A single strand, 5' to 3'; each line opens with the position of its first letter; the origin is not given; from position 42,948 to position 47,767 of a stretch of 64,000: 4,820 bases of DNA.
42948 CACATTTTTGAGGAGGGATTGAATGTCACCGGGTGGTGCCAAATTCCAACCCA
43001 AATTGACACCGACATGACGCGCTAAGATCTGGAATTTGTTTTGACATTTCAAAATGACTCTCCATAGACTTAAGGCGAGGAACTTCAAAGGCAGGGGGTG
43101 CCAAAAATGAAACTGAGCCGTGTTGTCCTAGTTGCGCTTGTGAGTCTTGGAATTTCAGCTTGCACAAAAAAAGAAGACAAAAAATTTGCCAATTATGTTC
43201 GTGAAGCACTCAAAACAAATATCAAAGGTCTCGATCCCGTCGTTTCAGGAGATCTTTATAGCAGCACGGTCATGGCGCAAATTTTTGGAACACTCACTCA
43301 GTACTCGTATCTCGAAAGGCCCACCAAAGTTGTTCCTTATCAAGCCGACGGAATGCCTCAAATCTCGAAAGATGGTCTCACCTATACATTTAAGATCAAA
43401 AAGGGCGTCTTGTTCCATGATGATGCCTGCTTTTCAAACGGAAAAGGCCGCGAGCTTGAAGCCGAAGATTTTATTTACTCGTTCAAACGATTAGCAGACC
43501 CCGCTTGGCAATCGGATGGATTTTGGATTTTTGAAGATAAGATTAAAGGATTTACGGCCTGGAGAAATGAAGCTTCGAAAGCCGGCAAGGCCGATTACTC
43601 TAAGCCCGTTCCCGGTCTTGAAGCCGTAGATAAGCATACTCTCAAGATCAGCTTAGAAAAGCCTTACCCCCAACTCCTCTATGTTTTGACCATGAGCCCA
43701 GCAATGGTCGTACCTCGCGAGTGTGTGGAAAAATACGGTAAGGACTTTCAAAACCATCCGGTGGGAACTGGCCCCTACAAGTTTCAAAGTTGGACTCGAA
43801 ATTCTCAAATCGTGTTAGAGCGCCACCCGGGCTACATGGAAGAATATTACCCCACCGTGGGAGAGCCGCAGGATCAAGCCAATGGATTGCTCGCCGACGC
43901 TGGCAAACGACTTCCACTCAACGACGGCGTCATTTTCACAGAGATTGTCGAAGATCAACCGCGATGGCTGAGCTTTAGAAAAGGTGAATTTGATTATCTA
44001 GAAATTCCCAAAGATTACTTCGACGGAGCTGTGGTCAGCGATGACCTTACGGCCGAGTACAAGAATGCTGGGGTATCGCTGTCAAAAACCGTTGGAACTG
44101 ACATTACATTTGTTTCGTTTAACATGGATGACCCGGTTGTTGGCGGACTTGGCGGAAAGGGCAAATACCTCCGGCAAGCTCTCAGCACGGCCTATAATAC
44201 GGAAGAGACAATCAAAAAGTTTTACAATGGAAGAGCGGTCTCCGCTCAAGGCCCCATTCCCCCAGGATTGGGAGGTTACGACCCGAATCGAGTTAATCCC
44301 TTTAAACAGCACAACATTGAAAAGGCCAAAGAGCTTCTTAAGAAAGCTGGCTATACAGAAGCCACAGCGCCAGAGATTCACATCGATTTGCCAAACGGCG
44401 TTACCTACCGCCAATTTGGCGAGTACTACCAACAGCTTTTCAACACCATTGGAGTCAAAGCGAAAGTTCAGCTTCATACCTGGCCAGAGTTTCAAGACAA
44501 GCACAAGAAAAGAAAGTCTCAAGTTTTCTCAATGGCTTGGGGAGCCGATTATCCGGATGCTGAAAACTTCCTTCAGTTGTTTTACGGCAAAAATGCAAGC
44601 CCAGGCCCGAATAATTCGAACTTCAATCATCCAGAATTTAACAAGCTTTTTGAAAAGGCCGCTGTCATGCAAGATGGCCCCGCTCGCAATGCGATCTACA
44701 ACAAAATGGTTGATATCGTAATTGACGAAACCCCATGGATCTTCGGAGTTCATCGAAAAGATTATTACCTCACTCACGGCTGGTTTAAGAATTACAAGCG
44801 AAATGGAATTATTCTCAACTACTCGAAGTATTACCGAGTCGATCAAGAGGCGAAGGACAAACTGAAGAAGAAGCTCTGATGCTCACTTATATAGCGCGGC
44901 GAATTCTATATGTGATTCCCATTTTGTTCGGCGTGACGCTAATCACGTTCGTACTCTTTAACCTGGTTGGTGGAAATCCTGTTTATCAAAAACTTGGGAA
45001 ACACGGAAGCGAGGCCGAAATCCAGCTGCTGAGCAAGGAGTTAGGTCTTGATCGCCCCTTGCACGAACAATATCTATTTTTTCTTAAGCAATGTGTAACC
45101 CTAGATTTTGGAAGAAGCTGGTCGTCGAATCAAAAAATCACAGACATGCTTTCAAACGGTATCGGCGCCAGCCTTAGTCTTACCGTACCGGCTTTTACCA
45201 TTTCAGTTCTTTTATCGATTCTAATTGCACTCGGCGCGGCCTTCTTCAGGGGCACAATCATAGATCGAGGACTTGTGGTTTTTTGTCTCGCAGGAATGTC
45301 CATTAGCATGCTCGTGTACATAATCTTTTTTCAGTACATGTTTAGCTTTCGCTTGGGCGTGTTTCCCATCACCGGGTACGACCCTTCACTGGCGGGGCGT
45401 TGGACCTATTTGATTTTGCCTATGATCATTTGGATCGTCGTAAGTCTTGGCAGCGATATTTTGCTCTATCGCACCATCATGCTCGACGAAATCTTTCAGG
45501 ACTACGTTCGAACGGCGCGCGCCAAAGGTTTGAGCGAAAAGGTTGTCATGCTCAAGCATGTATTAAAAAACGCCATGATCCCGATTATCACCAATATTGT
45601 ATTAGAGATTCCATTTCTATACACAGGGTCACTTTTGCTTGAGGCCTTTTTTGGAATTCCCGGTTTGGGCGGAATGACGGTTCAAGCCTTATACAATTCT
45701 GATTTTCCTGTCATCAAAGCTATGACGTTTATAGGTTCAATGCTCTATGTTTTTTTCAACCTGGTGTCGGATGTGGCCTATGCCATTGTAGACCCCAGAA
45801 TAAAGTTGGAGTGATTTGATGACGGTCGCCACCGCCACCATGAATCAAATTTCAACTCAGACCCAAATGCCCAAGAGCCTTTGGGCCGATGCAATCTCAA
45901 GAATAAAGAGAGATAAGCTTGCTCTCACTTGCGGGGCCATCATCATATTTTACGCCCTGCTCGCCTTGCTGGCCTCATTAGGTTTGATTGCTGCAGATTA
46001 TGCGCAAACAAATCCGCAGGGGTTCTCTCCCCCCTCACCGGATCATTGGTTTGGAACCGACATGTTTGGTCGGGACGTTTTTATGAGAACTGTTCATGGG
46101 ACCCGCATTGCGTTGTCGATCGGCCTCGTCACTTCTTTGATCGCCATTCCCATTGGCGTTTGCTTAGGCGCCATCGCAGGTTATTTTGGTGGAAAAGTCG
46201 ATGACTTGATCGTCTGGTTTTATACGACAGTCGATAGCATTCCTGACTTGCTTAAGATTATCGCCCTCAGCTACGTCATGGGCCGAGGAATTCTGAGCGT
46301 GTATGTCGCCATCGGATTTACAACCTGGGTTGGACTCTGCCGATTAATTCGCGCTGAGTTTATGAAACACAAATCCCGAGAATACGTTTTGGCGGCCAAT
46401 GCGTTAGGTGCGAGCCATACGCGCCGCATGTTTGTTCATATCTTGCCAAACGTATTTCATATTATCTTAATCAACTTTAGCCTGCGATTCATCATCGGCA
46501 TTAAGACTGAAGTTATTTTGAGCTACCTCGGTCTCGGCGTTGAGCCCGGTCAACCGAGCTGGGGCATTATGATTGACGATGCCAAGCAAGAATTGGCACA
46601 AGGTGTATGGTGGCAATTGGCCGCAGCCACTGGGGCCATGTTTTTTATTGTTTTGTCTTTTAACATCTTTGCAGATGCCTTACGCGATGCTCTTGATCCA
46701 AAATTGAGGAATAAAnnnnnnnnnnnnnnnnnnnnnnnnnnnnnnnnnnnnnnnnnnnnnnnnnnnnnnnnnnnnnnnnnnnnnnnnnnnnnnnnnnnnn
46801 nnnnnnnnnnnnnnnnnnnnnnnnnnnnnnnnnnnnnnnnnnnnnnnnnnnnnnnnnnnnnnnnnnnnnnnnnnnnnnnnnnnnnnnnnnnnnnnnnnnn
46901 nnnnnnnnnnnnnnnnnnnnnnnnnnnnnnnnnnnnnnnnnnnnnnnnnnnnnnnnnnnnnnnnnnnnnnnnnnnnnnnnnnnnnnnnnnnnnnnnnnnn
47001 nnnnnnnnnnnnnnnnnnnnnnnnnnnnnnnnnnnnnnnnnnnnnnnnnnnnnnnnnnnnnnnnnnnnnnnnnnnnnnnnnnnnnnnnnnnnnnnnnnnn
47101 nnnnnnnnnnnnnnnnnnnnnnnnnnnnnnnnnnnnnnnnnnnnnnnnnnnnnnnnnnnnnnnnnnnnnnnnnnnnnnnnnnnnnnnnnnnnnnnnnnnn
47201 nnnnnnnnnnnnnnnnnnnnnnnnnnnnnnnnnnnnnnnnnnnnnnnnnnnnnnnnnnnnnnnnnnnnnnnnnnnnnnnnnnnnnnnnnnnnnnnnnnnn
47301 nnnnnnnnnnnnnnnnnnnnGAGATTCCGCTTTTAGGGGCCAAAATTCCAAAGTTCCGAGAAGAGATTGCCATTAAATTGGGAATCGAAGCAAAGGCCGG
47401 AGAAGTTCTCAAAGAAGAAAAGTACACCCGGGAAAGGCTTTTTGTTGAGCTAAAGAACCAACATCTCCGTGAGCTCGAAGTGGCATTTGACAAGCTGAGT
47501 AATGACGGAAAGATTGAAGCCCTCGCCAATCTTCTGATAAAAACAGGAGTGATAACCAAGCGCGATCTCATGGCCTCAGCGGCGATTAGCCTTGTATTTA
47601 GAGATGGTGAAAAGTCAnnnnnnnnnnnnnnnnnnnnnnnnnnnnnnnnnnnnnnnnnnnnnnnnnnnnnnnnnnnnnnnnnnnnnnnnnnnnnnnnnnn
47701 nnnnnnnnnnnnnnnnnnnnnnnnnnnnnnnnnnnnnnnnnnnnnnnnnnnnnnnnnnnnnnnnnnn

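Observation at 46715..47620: T2SS-E N-terminal (MshEN-like) domain protein translationally coupled inside an oppABCDF operon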

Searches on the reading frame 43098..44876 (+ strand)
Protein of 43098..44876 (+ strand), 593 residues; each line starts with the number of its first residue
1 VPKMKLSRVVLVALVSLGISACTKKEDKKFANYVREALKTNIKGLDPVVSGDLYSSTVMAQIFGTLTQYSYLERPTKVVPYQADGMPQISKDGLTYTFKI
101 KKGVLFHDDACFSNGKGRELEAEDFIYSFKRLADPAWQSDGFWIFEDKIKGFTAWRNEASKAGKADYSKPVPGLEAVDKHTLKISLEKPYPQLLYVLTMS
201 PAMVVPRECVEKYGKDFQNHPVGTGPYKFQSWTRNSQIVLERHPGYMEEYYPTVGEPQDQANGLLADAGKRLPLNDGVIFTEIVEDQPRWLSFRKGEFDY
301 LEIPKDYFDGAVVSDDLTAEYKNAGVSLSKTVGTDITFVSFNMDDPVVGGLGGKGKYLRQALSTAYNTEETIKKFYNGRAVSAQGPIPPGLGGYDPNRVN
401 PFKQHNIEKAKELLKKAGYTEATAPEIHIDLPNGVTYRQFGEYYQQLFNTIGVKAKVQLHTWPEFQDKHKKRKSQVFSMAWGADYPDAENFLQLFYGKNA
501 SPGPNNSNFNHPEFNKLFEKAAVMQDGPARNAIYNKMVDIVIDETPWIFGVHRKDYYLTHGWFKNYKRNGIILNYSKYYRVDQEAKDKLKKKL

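Call 3: search_protein_families(library=pfam, proteins=[window:43098-44876:+], max_evalue=1)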
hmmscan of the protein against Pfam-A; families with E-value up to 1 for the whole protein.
window:43098-44876:+ (593 aa): 1 family
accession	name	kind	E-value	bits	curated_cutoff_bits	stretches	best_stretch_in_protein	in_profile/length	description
PF00496.27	SBP_bac_5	-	4.2e-78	263.5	32.4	1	77-500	1-365/368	Bacterial extracellular solute-binding proteins, family 5 Middle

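Call 52: search_protein_families(library=ncbifam, proteins=[window:43098-44876:+], max_evalue=0.00001)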
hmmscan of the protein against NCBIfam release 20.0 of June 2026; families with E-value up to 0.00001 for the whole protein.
window:43098-44876:+ (593 aa): 11 families
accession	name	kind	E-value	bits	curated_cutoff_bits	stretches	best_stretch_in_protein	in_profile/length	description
NF043070.1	DppA_dipep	equivalog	2.2e-40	138.7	1005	2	316-566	272-519/535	dipeptide ABC transporter periplasmic-binding protein DppA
NF011942.0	PRK15413.1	equivalog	5.1e-37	127.7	594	2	169-253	130-214/512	glutathione ABC transporter substrate-binding protein GsiB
NF045467.1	Opp4A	equivalog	2e-31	108.9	650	2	283-568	246-543/556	oligopeptide ABC transporter substrate-binding protein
NF011684.0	PRK15104.1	equivalog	7.3e-30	104.2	947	2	43-249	50-239/543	oligopeptide ABC transporter substrate-binding protein OppA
NF045468.1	Opp5A_nikA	equivalog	4.9e-21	74.8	600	2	178-248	120-185/488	nickel ABC transporter substrate-binding protein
NF011689.0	PRK15109.1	equivalog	5.8e-20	71.5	560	2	41-247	43-238/547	ABC transporter substrate-binding protein SapA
TIGR02294.1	nickel_nikA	equivalog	8e-20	70.8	393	1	278-547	197-467/501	nickel ABC transporter substrate-binding protein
NF047575.1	opine_bind_CntA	exception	2.3e-16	59.5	800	0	152-248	119-217/535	staphylopine-dependent metal ABC transporter substrate-binding lipoprotein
NF007287.0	PRK09755.1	equivalog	1.6e-15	56.9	1098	1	57-248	58-233/535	ABC transporter substrate-binding protein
NF010149.0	PRK13626.1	equivalog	1.2e-08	34.1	476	1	175-235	221-279/552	HTH-type transcriptional regulator SgrR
TIGR04028.1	SBP_KPN_01854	hypoth_equivalog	3.3e-08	32.6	468.5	0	339-422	258-334/509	TIGR04028 family ABC transporter substrate-binding protein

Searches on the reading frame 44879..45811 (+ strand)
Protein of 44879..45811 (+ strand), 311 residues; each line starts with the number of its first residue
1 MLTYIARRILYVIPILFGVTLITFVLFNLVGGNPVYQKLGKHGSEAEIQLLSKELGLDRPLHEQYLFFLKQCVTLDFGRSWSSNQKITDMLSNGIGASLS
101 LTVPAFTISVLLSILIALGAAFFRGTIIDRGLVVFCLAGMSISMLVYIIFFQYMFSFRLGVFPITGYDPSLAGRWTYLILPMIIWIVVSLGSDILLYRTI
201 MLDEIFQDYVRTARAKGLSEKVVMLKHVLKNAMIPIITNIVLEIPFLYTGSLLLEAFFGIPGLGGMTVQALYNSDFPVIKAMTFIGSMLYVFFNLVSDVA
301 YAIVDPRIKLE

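Call 3: search_protein_families(library=pfam, proteins=[window:44879-45811:+], max_evalue=1)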
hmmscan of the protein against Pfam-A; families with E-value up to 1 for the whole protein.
window:44879-45811:+ (311 aa): 2 families
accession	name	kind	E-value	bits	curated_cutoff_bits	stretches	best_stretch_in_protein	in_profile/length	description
PF00528.27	BPD_transp_1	-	1.5e-32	113.2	26.4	1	114-309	2-183/184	Binding-protein-dependent transport system inner membrane component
PF19300.4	BPD_transp_1_N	-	1.7e-11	44.7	23.8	1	1-74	1-74/114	Binding-prot-dependent transport system membrane comp, N-term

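Call 52: search_protein_families(library=ncbifam, proteins=[window:44879-45811:+], max_evalue=0.00001)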
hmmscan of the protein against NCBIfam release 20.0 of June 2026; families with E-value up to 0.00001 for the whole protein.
window:44879-45811:+ (311 aa): 13 families
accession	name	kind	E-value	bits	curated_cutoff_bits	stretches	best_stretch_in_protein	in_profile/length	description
NF045470.1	Opp2B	equivalog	2.7e-66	223.8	350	1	8-309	1-300/300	nickel ABC transporter permease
NF045469.1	Opp1B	equivalog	4.9e-63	213.5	380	1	1-309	1-307/307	nickel/cobalt ABC transporter permease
TIGR02789.1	nickel_nikB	equivalog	2e-62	211.4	447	1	1-309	1-307/314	nickel ABC transporter permease subunit NikB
NF045471.1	Opp3B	equivalog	4.8e-62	210.1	480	1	1-310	1-304/308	oligopeptide ABC transporter permease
NF007677.0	PRK10352.1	equivalog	2.1e-58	197.9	433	1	1-310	1-308/314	nickel ABC transporter permease subunit NikB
NF011661.0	PRK15081.1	equivalog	1.2e-57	195.8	463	1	1-309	1-304/306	glutathione ABC transporter permease GsiC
NF045472.1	Opp4B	equivalog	4.9e-57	193.6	450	1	1-309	1-319/319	oligopeptide ABC transporter permease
NF008161.0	PRK10914.1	equivalog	4.2e-50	170.8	590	2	174-309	201-336/339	dipeptide ABC transporter permease DppB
NF007008.0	PRK09471.1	equivalog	6.4e-47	160.5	388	1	1-309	1-305/306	oligopeptide ABC transporter permease OppB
NF011712.0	PRK15133.1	subfamily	2.9e-38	131.8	445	1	48-311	86-362/364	microcin C ABC transporter permease YejB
NF043081.1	MMSYN1_0165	equivalog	2e-33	116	350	1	81-311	161-387/388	oligopeptide ABC transporter permease OppB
NF011690.0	PRK15110.1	equivalog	7.3e-29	101.2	432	2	176-306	181-311/321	putrescine export ABC transporter permease SapB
NF045476.1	Opp4C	equivalog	1.2e-06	28.1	350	1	96-244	77-206/278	oligopeptide ABC transporter permease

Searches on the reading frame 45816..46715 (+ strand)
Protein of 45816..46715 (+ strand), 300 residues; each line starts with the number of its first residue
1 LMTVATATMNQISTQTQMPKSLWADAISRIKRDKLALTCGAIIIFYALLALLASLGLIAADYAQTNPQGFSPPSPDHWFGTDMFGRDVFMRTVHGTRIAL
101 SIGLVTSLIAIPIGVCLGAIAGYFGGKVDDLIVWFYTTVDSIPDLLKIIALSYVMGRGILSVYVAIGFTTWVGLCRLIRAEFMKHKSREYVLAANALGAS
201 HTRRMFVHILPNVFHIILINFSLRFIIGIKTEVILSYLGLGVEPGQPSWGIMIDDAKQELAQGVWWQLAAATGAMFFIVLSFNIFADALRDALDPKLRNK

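Call 3: search_protein_families(library=pfam, proteins=[window:45816-46715:+], max_evalue=1)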
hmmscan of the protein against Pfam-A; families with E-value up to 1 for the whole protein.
window:45816-46715:+ (300 aa): 2 families
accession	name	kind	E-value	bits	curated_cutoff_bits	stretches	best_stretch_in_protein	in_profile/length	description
PF00528.27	BPD_transp_1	-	2.3e-30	106.1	26.4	1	114-298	1-183/184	Binding-protein-dependent transport system inner membrane component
PF12911.12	OppC_N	-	4.5e-08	33.3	23.9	1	21-67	1-46/53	N-terminal TM domain of oligopeptide transport permease C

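Call 52: search_protein_families(library=ncbifam, proteins=[window:45816-46715:+], max_evalue=0.00001)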
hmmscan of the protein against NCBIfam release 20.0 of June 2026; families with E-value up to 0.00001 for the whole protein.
window:45816-46715:+ (300 aa): 16 families
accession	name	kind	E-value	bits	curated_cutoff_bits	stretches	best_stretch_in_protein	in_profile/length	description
NF045476.1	Opp4C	equivalog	1e-71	241.5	350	1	21-296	1-278/278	oligopeptide ABC transporter permease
NF045475.1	Opp3C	equivalog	3.2e-64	217.1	450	1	76-298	107-328/328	oligopeptide ABC transporter permease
NF045473.1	Opp1C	equivalog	9.1e-59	199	350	1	31-297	2-267/267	nickel/cobalt ABC transporter permease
NF045474.1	Opp2C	equivalog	1.7e-55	188.2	300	1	68-294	11-236/236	nickel transporter permease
NF011662.0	PRK15082.1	equivalog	5.8e-54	183.5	484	1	11-299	14-302/303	glutathione ABC transporter permease GsiD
TIGR02790.1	nickel_nikC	equivalog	7e-54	183.1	358.45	1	39-294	4-258/258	nickel ABC transporter permease subunit NikC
NF011935.0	PRK15406.1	equivalog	2.6e-50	171.9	433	1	7-298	9-302/302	oligopeptide ABC transporter permease OppC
NF007738.0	PRK10417.1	equivalog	1.3e-49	169.2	335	1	38-298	12-272/277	nickel ABC transporter permease subunit NikC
NF043080.1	MMSYN1_0166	equivalog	1.4e-48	165.4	370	1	16-297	20-305/307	oligopeptide ABC transporter permease OppC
NF008160.0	PRK10913.1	equivalog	1.9e-48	165.4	483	1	31-298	27-299/300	dipeptide ABC transporter permease DppC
NF007376.0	PRK09881.1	equivalog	6.3e-45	153.4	434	1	13-299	10-295/298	D,D-dipeptide ABC transporter permease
NF047573.1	opine_perm_CntC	exception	1.2e-41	142.9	440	1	27-297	2-271/271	staphylopine uptake ABC transporter permease subunit CntC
NF011596.0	PRK15021.1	subfamily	2.4e-37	128.7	439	1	56-296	101-338/341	microcin C ABC transporter permease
NF011691.0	PRK15111.1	equivalog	3.2e-23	82.7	379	1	45-294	33-292/296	putrescine export ABC transporter permease SapC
TIGR01097.1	PhnE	equivalog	3.9e-07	29.8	216.7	1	57-241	19-208/252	phosphonate ABC transporter, permease protein PhnE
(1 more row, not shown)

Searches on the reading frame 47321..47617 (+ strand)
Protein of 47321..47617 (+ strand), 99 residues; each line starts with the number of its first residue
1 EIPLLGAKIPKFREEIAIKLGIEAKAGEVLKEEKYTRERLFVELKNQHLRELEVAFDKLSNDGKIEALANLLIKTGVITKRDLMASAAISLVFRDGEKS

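Call 69: find_homologous_proteins(query=A5, max_evalue=0.01)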
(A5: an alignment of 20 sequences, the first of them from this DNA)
Query A5 (20 sequences): 702 candidates shared short words with the query, none scored E <= 0.01.

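Call 70: search_solved_structures(query=A5, max_evalue=10)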
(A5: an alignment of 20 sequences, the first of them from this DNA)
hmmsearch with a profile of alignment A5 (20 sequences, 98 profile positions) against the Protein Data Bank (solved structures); distinct sequences matched with E-value up to 10: 6.
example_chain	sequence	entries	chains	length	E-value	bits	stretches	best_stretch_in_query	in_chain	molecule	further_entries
7rdr_A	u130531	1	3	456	8.4e-06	29.4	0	17-61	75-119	Circular tendon repeat protein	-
8w7u_A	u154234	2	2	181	0.00048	23.8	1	17-76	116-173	Ferritin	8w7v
8w6m_A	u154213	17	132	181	0.036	17.8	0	17-76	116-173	Ferritin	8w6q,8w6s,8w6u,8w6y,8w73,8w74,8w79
8wpt_A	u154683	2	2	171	0.1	16.4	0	17-73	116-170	Truncated ferritin | Truncated mutant of ferritin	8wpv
7ves_A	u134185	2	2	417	0.59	13.9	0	19-68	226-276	T-cell-specific guanine nucleotide triphosphate-binding protein 2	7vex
8h4m_A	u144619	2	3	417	0.59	13.9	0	19-68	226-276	T-cell-specific guanine nucleotide triphosphate-binding protein 2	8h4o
